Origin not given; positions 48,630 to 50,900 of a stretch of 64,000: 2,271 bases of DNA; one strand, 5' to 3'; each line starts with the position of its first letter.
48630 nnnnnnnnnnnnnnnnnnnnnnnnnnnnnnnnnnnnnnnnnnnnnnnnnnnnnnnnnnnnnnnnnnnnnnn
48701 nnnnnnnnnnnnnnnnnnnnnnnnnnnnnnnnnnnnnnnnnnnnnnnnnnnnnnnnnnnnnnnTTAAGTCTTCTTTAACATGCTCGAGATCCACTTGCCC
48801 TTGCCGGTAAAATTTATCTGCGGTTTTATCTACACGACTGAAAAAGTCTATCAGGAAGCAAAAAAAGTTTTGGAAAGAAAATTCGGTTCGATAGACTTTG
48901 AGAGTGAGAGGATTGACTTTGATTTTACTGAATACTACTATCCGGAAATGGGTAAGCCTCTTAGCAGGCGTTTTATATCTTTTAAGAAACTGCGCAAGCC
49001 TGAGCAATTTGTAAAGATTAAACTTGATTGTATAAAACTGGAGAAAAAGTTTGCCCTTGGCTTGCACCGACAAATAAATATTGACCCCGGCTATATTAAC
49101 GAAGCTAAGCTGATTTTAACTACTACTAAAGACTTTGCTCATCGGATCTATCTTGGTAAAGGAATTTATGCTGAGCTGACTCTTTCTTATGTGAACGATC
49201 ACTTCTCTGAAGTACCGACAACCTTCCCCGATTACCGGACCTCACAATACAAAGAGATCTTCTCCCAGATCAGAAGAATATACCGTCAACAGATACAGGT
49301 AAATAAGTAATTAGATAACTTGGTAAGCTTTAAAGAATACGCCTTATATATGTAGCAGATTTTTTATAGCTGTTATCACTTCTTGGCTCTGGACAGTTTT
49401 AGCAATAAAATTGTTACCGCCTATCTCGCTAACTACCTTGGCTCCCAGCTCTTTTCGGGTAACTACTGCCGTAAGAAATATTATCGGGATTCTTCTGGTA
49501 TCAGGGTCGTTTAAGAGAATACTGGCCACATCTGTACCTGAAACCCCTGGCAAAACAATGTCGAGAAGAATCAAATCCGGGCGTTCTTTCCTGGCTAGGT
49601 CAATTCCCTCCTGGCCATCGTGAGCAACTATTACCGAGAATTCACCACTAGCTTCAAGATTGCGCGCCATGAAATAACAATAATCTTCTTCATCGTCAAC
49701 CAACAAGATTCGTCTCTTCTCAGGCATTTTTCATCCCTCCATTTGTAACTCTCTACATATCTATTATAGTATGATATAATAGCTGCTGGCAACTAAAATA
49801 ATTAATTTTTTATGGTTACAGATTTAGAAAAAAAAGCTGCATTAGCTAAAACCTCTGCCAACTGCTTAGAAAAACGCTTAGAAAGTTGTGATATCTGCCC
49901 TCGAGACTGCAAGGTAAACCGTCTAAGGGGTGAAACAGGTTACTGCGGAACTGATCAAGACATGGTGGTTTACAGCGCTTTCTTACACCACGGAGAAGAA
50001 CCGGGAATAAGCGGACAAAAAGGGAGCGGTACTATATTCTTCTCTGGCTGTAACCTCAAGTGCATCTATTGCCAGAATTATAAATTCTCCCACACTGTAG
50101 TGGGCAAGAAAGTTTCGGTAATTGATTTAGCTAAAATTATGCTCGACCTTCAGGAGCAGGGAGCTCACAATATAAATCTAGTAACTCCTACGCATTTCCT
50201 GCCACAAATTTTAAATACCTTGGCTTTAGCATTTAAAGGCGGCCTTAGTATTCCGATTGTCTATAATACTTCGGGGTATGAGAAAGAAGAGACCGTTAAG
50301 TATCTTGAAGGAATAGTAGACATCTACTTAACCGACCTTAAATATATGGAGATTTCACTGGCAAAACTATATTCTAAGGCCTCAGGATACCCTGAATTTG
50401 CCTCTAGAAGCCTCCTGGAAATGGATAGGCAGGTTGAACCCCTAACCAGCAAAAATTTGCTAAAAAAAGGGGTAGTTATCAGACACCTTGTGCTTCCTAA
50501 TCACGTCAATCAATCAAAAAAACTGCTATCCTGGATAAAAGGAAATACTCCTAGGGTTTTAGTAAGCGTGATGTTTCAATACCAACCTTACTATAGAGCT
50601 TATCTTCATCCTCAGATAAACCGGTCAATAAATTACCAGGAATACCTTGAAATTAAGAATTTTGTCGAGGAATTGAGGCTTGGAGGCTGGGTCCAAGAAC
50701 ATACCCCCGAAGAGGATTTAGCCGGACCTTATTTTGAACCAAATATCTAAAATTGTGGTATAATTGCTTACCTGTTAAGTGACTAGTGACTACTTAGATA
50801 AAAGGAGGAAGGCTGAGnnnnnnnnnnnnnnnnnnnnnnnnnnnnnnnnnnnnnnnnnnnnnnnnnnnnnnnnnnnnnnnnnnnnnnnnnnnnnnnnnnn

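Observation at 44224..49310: c-di-GMP-flavoured neighbourhood: HD-GYP, PilZ, zinc ribbon, PilZ, DUF4416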

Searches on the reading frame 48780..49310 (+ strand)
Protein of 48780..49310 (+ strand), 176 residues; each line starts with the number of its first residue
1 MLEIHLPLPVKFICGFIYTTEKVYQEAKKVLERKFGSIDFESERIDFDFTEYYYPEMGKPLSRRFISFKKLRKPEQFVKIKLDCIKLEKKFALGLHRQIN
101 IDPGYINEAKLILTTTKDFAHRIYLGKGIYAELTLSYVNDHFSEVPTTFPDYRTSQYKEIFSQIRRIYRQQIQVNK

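Call 4: search_protein_families(library=pfam, proteins=[window:48780-49310:+], max_evalue=0.1)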
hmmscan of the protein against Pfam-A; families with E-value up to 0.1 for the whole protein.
window:48780-49310:+ (176 aa): 1 family
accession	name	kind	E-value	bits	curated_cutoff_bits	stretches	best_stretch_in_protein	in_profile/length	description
PF14385.11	DUF4416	-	1.7e-60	204.1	27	1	9-168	2-162/162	Domain of unknown function (DUF4416)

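Call 34: search_protein_families(library=ncbifam, proteins=[window:48780-49310:+], max_evalue=0.01)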
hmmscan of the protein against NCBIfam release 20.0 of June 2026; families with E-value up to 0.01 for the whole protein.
window:48780-49310:+ (176 aa): 0 families

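Call 44: search_solved_structures(query=window:48780-49310:+, max_evalue=1)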
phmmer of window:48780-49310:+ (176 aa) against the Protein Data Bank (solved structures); distinct sequences matched with E-value up to 1: 0.

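Call 47: find_homologous_proteins(query=window:48780-49310:+, max_evalue=0.00001)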
Query window:48780-49310:+ (176 aa): 1459 proteins with E <= 0.00001 among 1508 candidates; the best 120 are listed.
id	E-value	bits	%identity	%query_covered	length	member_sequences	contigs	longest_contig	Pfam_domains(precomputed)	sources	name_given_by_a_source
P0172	1.7e-108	378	99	97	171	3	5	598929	PF14385.12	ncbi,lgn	-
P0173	3.9e-92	325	81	100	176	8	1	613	PF14385.12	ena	-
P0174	6.5e-92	324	81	100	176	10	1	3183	PF14385.12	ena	-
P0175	9.3e-92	324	83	100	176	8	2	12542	PF14385.12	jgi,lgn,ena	-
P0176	7.1e-91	321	83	100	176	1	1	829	PF14385.12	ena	-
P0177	2.5e-90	319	82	100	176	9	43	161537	PF14385.12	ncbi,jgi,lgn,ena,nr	ncbi:MAG: DUF4416 family protein [Candidatus Susulua stagnicola]|nr:DUF4416 family protein [Candidat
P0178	3.2e-90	319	81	100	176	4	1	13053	PF14385.12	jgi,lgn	-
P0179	8.1e-90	317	79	100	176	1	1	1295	PF14385.12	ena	-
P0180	1.4e-88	313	82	98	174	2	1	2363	PF14385.12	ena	-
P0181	2.0e-88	313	85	95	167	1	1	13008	PF14385.12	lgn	-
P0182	1.3e-87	310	77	100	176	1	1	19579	PF14385.12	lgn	-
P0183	2.8e-87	309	80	98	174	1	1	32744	PF14385.12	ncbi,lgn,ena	-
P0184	5.0e-83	295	74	98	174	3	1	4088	PF14385.12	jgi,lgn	-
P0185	6.8e-82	291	73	98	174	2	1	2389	PF14385.12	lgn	-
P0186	1.9e-81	290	73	98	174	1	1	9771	PF14385.12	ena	-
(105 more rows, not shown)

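Call 57: predict_structure(alignment_id=A8)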
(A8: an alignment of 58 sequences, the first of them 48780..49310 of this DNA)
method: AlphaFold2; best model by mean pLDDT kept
length: 176 residues; sequences in the alignment: 58
mean_pLDDT: 95.5   pTM: 0.89
mean pLDDT of the five models: 95.5, 95.0, 94.9, 94.6, 94.2
residues with pLDDT >= 90: 163; 70-90: 12; 50-70: 1; < 50: 0
segments of 3 or more residues with pLDDT < 50: none
pLDDT, mean of each block of 10 residues (from residue 1): 86 98 98 98 96 94 98 97 98 94 97 95 96 96 95 97 97 82
secondary structure, 60 per line:
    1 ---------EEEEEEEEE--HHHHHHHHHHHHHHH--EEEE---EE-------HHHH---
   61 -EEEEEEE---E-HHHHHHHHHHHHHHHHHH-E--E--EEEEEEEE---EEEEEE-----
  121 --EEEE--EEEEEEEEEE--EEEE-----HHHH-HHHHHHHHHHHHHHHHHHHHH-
elements in order: E10-18 H21-35 E38-41 H54-57 E62-68 H74-91 E99-106 E110-115 E123-126 E129-138 E141-144 H150-153 H155-175

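Call 60: find_encoding_contigs(protein=P0172, flank=3000, max_places=2)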
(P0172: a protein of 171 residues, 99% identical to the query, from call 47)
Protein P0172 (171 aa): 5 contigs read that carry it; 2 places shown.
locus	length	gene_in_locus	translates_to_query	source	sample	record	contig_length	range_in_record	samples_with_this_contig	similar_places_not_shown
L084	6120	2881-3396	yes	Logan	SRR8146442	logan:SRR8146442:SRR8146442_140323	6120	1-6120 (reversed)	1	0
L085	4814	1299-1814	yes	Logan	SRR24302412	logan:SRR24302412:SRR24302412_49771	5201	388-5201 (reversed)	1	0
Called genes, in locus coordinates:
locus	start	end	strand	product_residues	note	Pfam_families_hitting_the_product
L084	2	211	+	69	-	?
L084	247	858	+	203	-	PF02163:Peptidase_M50 (weak)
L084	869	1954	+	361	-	PF13685:Fe-ADH_2, PF01761:DHQ_synthase, PF24621:DHQS_C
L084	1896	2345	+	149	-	PF07238:PilZ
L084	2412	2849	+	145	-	PF07238:PilZ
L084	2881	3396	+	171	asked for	PF14385:DUF4416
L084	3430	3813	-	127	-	PF00072:Response_reg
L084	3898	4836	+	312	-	PF04055:Radical_SAM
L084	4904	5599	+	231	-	PF08334:T2SSG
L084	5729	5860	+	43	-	-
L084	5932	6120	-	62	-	?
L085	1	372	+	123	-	?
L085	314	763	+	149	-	PF07238:PilZ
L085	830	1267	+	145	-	PF07238:PilZ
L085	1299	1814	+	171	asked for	PF14385:DUF4416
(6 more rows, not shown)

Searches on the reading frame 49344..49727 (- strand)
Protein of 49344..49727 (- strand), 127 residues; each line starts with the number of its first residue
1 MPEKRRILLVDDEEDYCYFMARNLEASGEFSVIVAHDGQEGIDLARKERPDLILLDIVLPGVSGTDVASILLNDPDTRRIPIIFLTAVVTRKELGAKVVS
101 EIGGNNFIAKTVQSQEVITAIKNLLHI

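Call 4: search_protein_families(library=pfam, proteins=[window:49344-49727:-], max_evalue=0.1)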
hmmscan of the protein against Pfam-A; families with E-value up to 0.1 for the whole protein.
window:49344-49727:- (127 aa): 2 families
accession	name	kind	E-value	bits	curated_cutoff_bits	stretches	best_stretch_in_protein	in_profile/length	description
PF00072.30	Response_reg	-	1.2e-19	70.9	30.2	1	7-122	1-111/111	Response regulator receiver domain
PF20274.4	cREC_REC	-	0.036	15.2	27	1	7-78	2-63/88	Cyclic-phosphate processing Receiver domain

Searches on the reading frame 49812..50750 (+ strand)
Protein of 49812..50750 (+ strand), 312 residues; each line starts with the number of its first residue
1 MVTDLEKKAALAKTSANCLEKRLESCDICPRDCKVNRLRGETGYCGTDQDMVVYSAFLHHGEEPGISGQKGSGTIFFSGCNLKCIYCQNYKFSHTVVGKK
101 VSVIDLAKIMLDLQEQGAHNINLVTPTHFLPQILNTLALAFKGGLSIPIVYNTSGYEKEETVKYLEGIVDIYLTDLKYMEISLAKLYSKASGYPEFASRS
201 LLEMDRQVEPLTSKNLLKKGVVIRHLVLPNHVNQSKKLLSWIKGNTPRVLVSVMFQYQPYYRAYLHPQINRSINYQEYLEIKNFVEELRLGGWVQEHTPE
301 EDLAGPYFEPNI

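Call 34: search_protein_families(library=ncbifam, proteins=[window:49812-50750:+], max_evalue=0.01)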
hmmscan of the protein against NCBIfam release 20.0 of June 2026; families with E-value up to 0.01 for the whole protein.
window:49812-50750:+ (312 aa): 13 families
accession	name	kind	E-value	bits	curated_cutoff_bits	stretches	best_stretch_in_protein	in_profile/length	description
TIGR02495.1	NrdG2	equivalog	1e-08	34.7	131.15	1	72-195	18-140/193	anaerobic ribonucleoside-triphosphate reductase activating protein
NF043069.1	T4HPD_activ_SAM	equivalog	3.7e-07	29.8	425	0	73-90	20-37/299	trans-4-hydroxy-L-proline dehydratase activase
TIGR02494.1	PFLE_PFLC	subfamily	4.4e-06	26.2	174.35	0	74-89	18-33/293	glycyl-radical enzyme activating protein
TIGR02493.1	PFLA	equivalog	5.1e-05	22.8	231.75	1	74-239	19-177/235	pyruvate formate-lyase-activating protein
TIGR04395.1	cutC_activ_rSAM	equivalog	5.4e-05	22.6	360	0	149-181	161-193/309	choline TMA-lyase-activating enzyme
NF008356.0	PRK11145.1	equivalog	0.00043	19.6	375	1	74-110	24-60/246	pyruvate formate lyase 1-activating protein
NF033719.1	ind_deCO2_activ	equivalog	0.00067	19.1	425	0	73-90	19-36/302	indoleacetate decarboxylase activase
TIGR04337.1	AmmeMemoSam_rS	hypoth_equivalog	0.0011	17.9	220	0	25-95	13-94/349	AmmeMemoRadiSam system radical SAM enzyme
TIGR02491.1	NrdG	equivalog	0.0039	17.1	126.1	1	73-162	18-111/154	anaerobic ribonucleoside-triphosphate reductase activating protein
TIGR04003.1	rSAM_BssD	equivalog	0.0064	15.7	496.45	0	73-90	19-36/314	[benzylsuccinate synthase]-activating enzyme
TIGR03963.1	rSAM_QueE_Clost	equivalog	0.0073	16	260.1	0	75-146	24-95/219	putative 7-carboxy-7-deazaguanine synthase QueE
NF008335.0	PRK11121.1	equivalog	0.0076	16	199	0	67-117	13-63/154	anaerobic ribonucleoside-triphosphate reductase-activating protein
TIGR04041.1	activase_YjjW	hypoth_equivalog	0.0093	15.4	250.2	1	74-91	21-38/276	YjjW family glycine radical enzyme activase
